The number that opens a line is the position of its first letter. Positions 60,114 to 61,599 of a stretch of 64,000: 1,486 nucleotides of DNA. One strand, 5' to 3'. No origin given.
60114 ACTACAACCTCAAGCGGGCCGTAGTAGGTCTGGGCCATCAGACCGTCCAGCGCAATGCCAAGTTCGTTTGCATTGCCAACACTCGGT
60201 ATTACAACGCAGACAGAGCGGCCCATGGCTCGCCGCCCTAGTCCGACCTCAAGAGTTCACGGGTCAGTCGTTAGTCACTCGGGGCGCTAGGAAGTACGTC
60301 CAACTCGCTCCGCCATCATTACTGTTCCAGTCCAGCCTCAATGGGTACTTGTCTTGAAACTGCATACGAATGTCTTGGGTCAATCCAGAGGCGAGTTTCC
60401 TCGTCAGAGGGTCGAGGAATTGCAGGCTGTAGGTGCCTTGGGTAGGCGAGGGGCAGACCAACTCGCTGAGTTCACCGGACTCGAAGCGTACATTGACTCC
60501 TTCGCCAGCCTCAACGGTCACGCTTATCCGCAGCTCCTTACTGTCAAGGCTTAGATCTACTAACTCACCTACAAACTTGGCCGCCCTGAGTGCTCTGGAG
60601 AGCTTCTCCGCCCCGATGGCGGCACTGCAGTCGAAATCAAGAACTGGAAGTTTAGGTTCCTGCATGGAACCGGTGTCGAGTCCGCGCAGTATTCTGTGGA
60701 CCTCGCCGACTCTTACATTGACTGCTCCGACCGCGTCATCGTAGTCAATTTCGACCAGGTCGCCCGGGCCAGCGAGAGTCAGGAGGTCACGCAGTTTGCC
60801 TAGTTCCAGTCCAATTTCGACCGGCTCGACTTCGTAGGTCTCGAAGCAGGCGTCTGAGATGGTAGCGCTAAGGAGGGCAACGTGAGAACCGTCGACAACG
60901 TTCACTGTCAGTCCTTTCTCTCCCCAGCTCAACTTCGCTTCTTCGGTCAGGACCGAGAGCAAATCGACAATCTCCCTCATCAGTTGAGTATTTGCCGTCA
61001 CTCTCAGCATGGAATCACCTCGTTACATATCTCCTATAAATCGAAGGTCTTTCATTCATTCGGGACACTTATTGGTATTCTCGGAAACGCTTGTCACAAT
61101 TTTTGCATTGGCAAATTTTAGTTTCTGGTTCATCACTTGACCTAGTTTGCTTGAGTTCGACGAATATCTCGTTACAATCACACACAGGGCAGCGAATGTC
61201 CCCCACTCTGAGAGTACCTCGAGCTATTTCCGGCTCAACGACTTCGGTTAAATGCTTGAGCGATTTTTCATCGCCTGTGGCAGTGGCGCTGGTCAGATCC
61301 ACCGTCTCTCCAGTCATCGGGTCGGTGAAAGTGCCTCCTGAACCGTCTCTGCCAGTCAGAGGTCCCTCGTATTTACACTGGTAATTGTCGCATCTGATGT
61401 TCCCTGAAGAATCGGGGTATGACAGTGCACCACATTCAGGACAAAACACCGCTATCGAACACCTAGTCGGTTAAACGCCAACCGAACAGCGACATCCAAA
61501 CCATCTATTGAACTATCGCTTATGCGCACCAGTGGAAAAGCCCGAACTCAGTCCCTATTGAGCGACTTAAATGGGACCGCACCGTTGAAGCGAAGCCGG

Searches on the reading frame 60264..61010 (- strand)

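Call 76: search_protein_families(library=pfam, proteins=[window:60264-61010:-], max_evalue=0.01)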
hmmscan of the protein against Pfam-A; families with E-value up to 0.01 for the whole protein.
window:60264-61010:- (248 aa): 2 families
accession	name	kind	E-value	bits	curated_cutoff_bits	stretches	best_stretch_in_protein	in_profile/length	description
PF00705.23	PCNA_N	-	6.6e-10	39.2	20.3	1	7-99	8-101/127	Proliferating cell nuclear antigen, N-terminal domain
PF02747.20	PCNA_C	-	0.0053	17.4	23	1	121-243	2-127/128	Proliferating cell nuclear antigen, C-terminal domain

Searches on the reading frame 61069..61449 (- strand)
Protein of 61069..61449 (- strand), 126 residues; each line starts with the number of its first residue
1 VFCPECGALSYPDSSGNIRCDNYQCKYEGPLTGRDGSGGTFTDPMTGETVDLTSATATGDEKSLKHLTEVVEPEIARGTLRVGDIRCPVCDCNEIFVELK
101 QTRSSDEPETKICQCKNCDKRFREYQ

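Call 76: search_protein_families(library=pfam, proteins=[window:61069-61449:-], max_evalue=0.01)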
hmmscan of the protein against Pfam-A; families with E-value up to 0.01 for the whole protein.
window:61069-61449:- (126 aa): 1 family
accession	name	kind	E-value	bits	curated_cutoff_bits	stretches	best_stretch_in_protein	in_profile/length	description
PF01096.23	Zn_ribbon_TFIIS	-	9.5e-12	45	21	1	85-123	1-39/39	Transcription factor S-II (TFIIS)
